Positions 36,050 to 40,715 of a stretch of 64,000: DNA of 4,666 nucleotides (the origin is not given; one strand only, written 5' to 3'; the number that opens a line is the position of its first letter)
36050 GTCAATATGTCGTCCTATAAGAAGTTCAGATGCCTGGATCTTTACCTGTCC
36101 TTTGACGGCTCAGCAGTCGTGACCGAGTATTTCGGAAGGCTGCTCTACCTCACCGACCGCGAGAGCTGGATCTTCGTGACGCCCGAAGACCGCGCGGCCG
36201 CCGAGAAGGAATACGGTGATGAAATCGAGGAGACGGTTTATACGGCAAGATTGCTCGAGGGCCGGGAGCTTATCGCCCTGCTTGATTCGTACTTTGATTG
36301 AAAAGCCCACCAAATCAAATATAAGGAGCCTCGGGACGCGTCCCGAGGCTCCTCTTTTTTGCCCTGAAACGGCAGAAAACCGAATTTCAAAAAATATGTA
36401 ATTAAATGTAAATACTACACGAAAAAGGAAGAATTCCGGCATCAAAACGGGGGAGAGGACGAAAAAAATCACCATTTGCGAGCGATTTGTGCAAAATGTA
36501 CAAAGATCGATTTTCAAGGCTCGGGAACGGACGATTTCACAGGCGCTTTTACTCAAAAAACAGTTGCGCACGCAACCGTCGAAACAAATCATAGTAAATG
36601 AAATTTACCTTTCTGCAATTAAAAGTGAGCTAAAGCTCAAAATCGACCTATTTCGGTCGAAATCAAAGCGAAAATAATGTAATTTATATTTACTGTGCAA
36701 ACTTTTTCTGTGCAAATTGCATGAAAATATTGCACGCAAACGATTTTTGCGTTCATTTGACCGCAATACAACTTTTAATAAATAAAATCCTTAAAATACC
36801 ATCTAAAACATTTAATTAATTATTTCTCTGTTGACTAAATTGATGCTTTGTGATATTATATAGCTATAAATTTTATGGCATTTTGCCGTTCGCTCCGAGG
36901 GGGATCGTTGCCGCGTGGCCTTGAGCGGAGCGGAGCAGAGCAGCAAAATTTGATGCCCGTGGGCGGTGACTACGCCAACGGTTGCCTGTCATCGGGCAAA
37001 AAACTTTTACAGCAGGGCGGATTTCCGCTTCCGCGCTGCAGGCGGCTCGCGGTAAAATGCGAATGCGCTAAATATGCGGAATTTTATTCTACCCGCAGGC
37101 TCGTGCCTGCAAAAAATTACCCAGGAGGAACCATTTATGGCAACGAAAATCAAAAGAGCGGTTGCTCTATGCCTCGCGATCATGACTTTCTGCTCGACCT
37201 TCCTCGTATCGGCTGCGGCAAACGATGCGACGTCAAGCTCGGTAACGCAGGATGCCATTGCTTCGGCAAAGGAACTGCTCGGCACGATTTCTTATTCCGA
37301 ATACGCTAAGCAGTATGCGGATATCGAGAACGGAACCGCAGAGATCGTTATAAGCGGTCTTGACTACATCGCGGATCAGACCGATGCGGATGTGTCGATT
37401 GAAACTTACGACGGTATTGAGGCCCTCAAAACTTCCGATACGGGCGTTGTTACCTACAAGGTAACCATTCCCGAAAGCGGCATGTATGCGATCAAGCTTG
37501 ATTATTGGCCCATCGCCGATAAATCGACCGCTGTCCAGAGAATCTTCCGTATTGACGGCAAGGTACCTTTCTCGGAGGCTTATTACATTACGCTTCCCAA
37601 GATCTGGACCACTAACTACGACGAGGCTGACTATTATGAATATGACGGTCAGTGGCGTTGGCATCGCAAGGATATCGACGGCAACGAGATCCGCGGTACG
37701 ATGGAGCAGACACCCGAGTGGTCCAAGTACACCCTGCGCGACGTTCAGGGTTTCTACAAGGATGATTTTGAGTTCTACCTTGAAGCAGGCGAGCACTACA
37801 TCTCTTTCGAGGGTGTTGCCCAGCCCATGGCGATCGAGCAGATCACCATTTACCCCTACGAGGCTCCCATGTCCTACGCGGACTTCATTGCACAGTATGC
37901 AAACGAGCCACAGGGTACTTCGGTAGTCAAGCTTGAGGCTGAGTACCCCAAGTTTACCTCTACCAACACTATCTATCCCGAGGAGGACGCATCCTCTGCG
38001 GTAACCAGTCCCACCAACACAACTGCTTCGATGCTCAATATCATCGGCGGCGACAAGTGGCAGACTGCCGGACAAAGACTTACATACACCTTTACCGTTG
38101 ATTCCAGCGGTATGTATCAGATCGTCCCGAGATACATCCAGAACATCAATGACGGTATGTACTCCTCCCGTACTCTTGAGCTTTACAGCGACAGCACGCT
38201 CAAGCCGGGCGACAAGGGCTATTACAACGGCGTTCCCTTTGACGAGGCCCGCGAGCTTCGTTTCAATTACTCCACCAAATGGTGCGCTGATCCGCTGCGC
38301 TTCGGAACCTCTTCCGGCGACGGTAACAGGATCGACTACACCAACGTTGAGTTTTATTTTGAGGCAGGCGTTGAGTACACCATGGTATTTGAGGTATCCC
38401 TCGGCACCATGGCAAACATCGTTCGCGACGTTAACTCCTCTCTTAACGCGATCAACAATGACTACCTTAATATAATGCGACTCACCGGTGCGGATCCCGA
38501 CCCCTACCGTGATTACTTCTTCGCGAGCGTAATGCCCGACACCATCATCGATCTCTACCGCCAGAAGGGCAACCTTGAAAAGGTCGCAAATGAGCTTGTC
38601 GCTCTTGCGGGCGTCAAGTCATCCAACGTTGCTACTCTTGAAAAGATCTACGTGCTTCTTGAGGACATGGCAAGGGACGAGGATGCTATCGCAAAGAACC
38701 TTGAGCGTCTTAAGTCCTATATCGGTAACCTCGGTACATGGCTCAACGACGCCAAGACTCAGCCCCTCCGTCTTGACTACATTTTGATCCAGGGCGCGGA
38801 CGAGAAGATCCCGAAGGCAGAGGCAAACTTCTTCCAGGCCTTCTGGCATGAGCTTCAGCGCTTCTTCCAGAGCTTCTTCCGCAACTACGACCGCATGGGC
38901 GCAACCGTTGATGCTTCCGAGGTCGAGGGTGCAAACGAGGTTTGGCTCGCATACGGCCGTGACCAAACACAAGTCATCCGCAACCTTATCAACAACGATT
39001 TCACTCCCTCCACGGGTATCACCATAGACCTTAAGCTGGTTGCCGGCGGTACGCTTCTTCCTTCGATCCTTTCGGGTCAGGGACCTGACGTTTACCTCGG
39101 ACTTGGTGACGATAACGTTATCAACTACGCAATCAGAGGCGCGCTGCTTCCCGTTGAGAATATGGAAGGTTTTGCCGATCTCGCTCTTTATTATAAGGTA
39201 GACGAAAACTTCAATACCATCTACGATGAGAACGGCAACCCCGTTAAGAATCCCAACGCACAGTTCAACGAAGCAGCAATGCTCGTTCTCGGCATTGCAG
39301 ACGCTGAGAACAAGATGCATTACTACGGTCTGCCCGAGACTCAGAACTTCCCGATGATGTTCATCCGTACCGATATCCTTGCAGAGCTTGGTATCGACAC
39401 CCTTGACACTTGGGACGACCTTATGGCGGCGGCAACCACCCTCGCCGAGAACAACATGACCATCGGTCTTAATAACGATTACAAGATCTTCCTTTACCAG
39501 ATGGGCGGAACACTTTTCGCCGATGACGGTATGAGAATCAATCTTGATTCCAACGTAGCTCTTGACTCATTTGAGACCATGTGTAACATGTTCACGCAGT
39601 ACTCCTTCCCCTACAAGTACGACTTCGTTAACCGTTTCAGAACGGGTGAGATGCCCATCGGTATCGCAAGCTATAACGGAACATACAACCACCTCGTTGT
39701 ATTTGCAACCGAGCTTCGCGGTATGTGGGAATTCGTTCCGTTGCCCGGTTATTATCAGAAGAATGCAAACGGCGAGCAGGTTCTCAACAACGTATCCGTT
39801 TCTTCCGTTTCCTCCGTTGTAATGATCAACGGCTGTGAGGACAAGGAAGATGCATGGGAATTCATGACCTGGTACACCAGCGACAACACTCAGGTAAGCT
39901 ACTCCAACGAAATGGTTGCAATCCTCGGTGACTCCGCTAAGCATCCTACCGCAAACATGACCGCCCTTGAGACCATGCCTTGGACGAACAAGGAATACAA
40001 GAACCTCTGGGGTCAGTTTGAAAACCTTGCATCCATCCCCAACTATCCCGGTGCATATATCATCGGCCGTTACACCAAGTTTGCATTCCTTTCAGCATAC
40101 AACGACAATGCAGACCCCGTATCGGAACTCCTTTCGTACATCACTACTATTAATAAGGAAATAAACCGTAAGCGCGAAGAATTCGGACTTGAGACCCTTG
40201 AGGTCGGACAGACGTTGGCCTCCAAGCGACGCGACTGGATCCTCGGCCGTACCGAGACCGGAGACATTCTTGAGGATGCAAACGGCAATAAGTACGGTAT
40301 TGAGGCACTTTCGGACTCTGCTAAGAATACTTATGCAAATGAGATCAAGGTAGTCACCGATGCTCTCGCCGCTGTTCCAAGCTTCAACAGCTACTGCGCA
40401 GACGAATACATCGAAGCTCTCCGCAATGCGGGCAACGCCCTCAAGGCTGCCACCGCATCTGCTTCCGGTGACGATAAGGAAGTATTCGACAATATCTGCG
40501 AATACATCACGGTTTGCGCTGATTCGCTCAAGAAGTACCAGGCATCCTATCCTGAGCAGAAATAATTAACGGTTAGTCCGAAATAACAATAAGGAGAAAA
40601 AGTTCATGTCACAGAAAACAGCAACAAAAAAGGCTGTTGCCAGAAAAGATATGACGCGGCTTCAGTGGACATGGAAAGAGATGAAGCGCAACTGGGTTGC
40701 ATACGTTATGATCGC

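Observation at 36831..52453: Seven-gene surface/transport operon of unknown function: giant SBP, two permease pairs, NHL-Yip1 fusion and an 1857-aa stalked secreted protein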

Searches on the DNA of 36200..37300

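Call 30: search_rna_families(source=window, start=36200, end=37300, threshold=evalue, max_evalue=1)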
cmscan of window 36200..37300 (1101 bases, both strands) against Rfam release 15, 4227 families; matches with E-value up to 1: 2.
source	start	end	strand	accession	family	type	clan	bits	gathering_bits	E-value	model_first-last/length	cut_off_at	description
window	36280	36358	+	RF02231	sX12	Gene; sRNA;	-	21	106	0.44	1-78/78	no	Xanthomonas sRNA sX12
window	37182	37298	+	RF02883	BcKCsr2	Gene; sRNA;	-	18.2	40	0.17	1-129/129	no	Burkholderia sRNA 2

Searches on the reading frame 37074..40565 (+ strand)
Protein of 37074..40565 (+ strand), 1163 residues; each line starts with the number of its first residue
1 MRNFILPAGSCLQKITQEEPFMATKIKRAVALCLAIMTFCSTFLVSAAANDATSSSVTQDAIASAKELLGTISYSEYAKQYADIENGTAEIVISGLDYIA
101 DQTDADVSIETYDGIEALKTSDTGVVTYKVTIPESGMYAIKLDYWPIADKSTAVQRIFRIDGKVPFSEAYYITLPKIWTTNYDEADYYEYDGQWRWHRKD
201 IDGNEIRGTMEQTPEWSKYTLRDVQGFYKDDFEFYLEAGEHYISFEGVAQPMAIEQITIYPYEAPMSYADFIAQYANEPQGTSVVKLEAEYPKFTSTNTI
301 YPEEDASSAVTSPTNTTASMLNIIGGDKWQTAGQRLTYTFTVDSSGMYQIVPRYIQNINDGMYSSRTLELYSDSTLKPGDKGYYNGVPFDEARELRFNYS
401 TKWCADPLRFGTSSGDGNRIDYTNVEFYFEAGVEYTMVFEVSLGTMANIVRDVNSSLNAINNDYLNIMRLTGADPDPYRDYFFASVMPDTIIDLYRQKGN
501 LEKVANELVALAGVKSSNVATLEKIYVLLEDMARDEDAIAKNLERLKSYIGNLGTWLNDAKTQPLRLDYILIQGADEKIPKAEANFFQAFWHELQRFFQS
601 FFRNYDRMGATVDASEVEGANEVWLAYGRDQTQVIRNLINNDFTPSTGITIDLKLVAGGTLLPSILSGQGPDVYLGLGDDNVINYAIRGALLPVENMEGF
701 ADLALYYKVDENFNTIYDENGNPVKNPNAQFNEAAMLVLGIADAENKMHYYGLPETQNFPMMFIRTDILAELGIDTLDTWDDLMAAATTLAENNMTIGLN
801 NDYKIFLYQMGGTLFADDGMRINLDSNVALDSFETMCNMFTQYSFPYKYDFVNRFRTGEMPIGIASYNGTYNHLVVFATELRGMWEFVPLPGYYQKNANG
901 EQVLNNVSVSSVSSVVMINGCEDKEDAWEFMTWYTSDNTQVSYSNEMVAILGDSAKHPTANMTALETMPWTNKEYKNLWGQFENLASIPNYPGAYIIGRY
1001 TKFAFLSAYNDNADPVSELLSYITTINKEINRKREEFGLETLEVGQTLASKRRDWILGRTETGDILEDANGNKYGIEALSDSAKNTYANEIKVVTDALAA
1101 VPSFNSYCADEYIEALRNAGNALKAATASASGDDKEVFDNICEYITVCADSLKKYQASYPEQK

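Call 3: search_protein_families(library=pfam, proteins=[window:37074-40565:+], max_evalue=0.01)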
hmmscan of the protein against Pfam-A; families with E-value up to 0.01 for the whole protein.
window:37074-40565:+ (1163 aa): 3 families
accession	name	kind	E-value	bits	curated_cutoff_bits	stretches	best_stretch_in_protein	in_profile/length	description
PF01547.30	SBP_bac_1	-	2.9e-19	70.6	26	1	634-940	9-306/307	Bacterial extracellular solute-binding protein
PF25275.1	Golvesin_C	-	0.0007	20.1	31.6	0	117-154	36-71/132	Golvesin C-terminal domain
PF16990.11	CBM_35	-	0.0077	17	28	0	313-354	14-56/121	Carbohydrate binding module (family 35)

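Call 10: search_protein_families(library=ncbifam, proteins=[window:37137-40565:+], max_evalue=0.01)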
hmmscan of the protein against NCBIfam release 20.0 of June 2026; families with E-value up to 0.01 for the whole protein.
window:37137-40565:+ (1142 aa): 0 families

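Call 12: search_solved_structures(query=window:37137-40565:+, max_evalue=1)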
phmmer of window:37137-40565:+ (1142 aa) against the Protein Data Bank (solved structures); distinct sequences matched with E-value up to 1: 0.

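Call 26: find_homologous_proteins(query=window:37137-40565:+, max_evalue=0.00001)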
Query window:37137-40565:+ (1142 aa): 468 proteins with E <= 0.00001 among 8000 candidates; the best 120 are listed.
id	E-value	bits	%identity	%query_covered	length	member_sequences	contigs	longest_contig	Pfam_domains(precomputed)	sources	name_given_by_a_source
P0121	0.0e+0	2615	100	100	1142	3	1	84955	PF01547.31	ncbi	ncbi:MAG: extracellular solute-binding protein [Eubacteriales bacterium]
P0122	0.0e+0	2275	86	100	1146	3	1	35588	PF01547.31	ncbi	-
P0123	0.0e+0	2247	85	100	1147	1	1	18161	PF13416.12,PF01547.31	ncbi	-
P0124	0.0e+0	2193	84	100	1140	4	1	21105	-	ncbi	-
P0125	0.0e+0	2183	83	100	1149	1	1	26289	PF01547.31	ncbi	-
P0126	0.0e+0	2180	83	100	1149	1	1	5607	PF01547.31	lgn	-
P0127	0.0e+0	2158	82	100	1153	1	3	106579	PF13416.12,PF01547.31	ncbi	-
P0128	0.0e+0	2146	81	100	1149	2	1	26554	PF01547.31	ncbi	-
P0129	0.0e+0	2130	81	100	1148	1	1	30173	-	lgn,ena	-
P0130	0.0e+0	2125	80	100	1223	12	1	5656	PF01547.31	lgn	-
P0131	0.0e+0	2121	80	100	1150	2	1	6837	PF01547.31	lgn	-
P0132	0.0e+0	2107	79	100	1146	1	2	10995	PF01547.31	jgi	-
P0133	0.0e+0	2105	80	100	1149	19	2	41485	PF13416.12,PF01547.31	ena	-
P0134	0.0e+0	2104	80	100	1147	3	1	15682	PF01547.31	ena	-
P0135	0.0e+0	2098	79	100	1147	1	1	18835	PF01547.31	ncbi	-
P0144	0.0e+0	1553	62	100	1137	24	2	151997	-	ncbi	-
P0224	0.0e+0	1208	51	96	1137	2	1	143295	PF13416.12,PF01547.31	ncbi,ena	-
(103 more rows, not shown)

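Call 52: predict_structure(alignment_id=A2)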
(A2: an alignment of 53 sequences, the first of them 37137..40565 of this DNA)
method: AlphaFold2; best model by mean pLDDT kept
length: 1142 residues; sequences in the alignment: 53
mean_pLDDT: 83.1   pTM: 0.78
mean pLDDT of the five models: 83.1, 83.0, 81.0, 78.2, 75.9
residues with pLDDT >= 90: 394; 70-90: 590; 50-70: 138; < 50: 20
segments of 3 or more residues with pLDDT < 50: 22-32
pLDDT, mean of each block of 10 residues (from residue 1): 62 70 41 62 77 87 88 94 94 94 93 93 90 89 87 85 74 68 68 90 80 93 92 95 91 92 84 73 54 61 62 86 95 78 90 92 93 87 87 72 94 93 82 85 84 77 86 90 84 79 91 85 84 79 83 84 65 68 55 59 77 76 78 68 69 87 84 93 94 89 92 92 88 92 86 86 86 80 88 87 87 85 62 77 81 59 81 82 89 89 91 92 75 78 86 88 89 84 87 89 89 86 88 92 89 92 92 94 89 93 91 91 92 85 49
secondary structure, 60 per line:
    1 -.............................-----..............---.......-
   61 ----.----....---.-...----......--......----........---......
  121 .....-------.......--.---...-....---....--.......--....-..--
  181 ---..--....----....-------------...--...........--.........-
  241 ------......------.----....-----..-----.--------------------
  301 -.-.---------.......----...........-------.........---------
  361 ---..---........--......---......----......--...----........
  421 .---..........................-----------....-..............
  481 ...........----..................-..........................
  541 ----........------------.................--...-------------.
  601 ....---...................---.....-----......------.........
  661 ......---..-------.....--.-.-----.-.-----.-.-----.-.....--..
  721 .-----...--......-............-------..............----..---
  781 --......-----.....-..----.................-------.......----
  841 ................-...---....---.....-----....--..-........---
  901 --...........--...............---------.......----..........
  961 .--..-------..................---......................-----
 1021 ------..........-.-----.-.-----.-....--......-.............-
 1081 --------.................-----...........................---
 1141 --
elements in order (helices of 4 or more, strands of 3 or more residues): H2-30 H36-49 H53-59 E70-73 E86-91 E94-99 E104-111 E115-125 E133-139 E150-153 E157-160 E166-169 E172-175 E188-191 E196-199 E213-215 E218-228 E231-239 H247-252 E264-267 E314-320 E325-335 E343-351 H369-373 E374-376 E379-384 E388-393 E398-403 E406-408 E413-421 H425-450 H462-465 H467-491 H496-513 H515-540 E545-552 H565-581 E600-604 H608-626 E630-634 H640-645 E652-657 H658-666 H679-683 H712-716 E719-721 E727-729 E732-737 E739-744 H745-750 H759-771 H783-788 H806-822 H830-836 E841-845 H846-856 E864-867 E871-875 E881-884 E890-897 H903-913 H916-930 H941-946 H951-961 H973-990 H994-1015 H1027-1036 H1054-1057 H1060-1065 H1067-1079 H1089-1105 H1111-1137

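Call 57: search_solved_structures(query=A2, max_evalue=1)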
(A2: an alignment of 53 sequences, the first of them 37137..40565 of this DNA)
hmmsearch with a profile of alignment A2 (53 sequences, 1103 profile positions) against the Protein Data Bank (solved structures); distinct sequences matched with E-value up to 1: 19.
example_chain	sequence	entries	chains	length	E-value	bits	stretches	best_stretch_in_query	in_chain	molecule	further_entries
5ysb_A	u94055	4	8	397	2.4e-09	38.6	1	599-910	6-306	Lin1841 protein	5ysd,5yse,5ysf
5ci5_A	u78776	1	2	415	6e-05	24.1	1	718-813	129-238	Extracellular solute-binding protein family 1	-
9xf5_A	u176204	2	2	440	0.00014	22.9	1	668-761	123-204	ABC transporter substrate-binding protein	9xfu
8a3k_UNK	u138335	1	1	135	0.022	15.6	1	477-530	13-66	sc-apCC-4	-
8vqk_A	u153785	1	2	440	0.024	15.5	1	701-804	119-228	Putative ABC transporter periplasmic-binding protein YcjN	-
7eho_A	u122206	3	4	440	0.03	15.1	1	717-764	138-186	Chitin oligosaccharide binding protein NagB2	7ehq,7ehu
7ehp_A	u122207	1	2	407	0.07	13.9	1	717-757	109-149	chitin oligosaccahride binding protein NagB1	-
7v09_A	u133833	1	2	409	0.15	12.8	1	664-760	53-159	Multiple sugar transport system periplasmic sugar-binding protein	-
6h0h_A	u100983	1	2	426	0.22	12.3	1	623-759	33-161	Probable solute binding protein of ABC transporter system for sugars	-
6q5g_A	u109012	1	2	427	0.22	12.3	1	623-759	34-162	Sugar ABC transporter substrate-binding protein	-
1eu8_A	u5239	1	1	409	0.25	12.1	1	705-764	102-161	TREHALOSE/MALTOSE BINDING PROTEIN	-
3vxb_A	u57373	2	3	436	0.28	11.9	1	715-761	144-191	Putative sugar-binding lipoprotein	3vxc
3uor_A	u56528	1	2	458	0.31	11.8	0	718-757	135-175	ABC transporter sugar binding protein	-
9lff_A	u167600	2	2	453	0.35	11.6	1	720-769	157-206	SN-glycerol-3-phophate ABC transporter, periplasmic SN-glycerol-3-phosphate-binding protei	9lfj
7nbz_A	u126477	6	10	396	0.54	11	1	721-758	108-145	Sulfoquinovosyl binding protein | Sulfoquinovosyl glycerol-binding protein SmoF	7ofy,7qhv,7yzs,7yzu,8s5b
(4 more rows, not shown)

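Call 59: fold_search(model_id=the predicted structure, library=pdb)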
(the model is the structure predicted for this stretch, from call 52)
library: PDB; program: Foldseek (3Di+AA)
matches with E <= 10: 1256; with E <= 0.001: 809
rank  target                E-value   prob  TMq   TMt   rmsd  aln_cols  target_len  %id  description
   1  5ysf_A                1.3e-15  1.00  0.29  0.77   4.7       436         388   20  Crystal structure of beta-1,2-glucooligosaccharide binding protein in complex with sophoropentaose (released 2018-05-02)
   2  5ysb_A                8.7e-15  1.00  0.28  0.79   3.5       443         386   21  Crystal structure of beta-1,2-glucooligosaccharide binding protein in ligand-free form (released 2018-05-02)
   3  5ci5_B                9.5e-15  1.00  0.27  0.71   5.0       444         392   17  Crystal Structure of an ABC transporter Solute Binding Protein from Thermotoga Lettingae TMO (Tlet_1705, TARGET EFI-51 (released 2015-07-22)
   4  5ci5_A                1.9e-14  1.00  0.28  0.73   4.7       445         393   17  Crystal Structure of an ABC transporter Solute Binding Protein from Thermotoga Lettingae TMO (Tlet_1705, TARGET EFI-51 (released 2015-07-22)
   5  5yse_A                3.0e-14  1.00  0.28  0.76   5.0       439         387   20  Crystal structure of beta-1,2-glucooligosaccharide binding protein in complex with sophorotetraose (released 2018-05-02)
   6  5ysd_B                3.8e-14  1.00  0.28  0.75   4.3       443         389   19  Crystal structure of beta-1,2-glucooligosaccharide binding protein in complex with sophorotriose (released 2018-05-02)
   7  5yse_B                4.2e-14  1.00  0.28  0.75   5.2       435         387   20  Crystal structure of beta-1,2-glucooligosaccharide binding protein in complex with sophorotetraose (released 2018-05-02)
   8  5ysd_A                4.2e-14  1.00  0.29  0.76   4.4       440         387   20  Crystal structure of beta-1,2-glucooligosaccharide binding protein in complex with sophorotriose (released 2018-05-02)
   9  7c19_A                4.6e-14  1.00  0.28  0.74   4.5       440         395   15  Crystal structure of a dinucleotide-binding protein (Y224A/Y246A) of ABC transporter endogenously bound to uridylyl-3' (released 2021-03-10)
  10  5ysb_B                6.4e-14  1.00  0.28  0.78   3.9       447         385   20  Crystal structure of beta-1,2-glucooligosaccharide binding protein in ligand-free form (released 2018-05-02)
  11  4r0y_A                1.0e-13  1.00  0.28  0.63  13.6       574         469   11  Structure of Maltose-binding Protein Fusion with the C-terminal GH1 domain of Guanylate Kinase-associated Protein from (released 2014-09-10)
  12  4r0y_B                1.1e-13  1.00  0.28  0.62  14.5       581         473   12  Structure of Maltose-binding Protein Fusion with the C-terminal GH1 domain of Guanylate Kinase-associated Protein from (released 2014-09-10)
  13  7vfq_B                1.4e-13  1.00  0.27  0.69   6.6       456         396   17  Wild type GltA from Bifidobacterium infantis JCM 1222 complexed with lacto-N-tetraose (released 2022-09-14)
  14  7c0y_B                1.4e-13  1.00  0.28  0.75   4.4       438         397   15  Crystal structure of a dinucleotide-binding protein (Y246A) of ABC transporter endogenously bound to uridylyl-3'-5'-ph (released 2021-03-10)
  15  4wgi_A                1.4e-13  1.00  0.27  0.54  13.5       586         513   13  A Single Diastereomer of a Macrolactam Core Binds Specifically to Myeloid Cell Leukemia 1 (MCL1) (released 2014-11-19)
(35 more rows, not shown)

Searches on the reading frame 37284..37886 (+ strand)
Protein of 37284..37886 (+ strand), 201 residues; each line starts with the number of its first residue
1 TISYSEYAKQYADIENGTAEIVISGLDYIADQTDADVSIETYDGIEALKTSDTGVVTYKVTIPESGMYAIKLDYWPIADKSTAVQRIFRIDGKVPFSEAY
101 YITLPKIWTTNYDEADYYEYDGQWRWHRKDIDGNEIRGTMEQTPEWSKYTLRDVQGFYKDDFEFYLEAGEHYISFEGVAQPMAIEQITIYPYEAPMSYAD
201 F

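Call 65: search_protein_families(library=pfam, proteins=[window:37284-37886:+], max_evalue=1)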
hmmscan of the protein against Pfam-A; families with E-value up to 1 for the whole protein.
window:37284-37886:+ (201 aa): 2 families
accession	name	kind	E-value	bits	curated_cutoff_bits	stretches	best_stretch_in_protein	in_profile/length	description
PF25275.1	Golvesin_C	-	0.069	13.6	31.6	1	47-84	36-71/132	Golvesin C-terminal domain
PF17829.7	GH115_C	-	0.076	13.3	24.1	1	139-198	110-167/172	Glycosyl hydrolase family 115 C-terminal domain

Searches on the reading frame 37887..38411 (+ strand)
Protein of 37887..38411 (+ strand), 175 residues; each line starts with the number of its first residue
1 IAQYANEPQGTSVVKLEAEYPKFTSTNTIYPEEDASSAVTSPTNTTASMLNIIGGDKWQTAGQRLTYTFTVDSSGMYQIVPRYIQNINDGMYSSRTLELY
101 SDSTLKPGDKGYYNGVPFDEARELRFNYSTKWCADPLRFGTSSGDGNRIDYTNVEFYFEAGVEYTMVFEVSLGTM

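Call 65: search_protein_families(library=pfam, proteins=[window:37887-38411:+], max_evalue=1)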
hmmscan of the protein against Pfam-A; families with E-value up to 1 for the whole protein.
window:37887-38411:+ (175 aa): 1 family
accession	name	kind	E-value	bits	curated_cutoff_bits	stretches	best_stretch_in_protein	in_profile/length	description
PF16990.11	CBM_35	-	0.064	14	28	1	41-83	13-56/121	Carbohydrate binding module (family 35)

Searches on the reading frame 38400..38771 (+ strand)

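Call 65: search_protein_families(library=pfam, proteins=[window:38400-38771:+], max_evalue=1)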
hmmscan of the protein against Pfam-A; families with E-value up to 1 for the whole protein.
window:38400-38771:+ (124 aa): 3 families
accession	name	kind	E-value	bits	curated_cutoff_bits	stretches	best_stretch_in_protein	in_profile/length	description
PF00688.24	TGFb_propeptide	-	0.023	14.8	25.8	1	14-103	16-95/242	TGF-beta propeptide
PF25170.1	TPR_WDR35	-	0.047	14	27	1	49-86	23-61/68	WD repeat-containing protein 35, TPR repeats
PF19390.4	DUF5965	-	0.071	13.9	25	1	84-113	5-34/74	Family of unknown function (DUF5965)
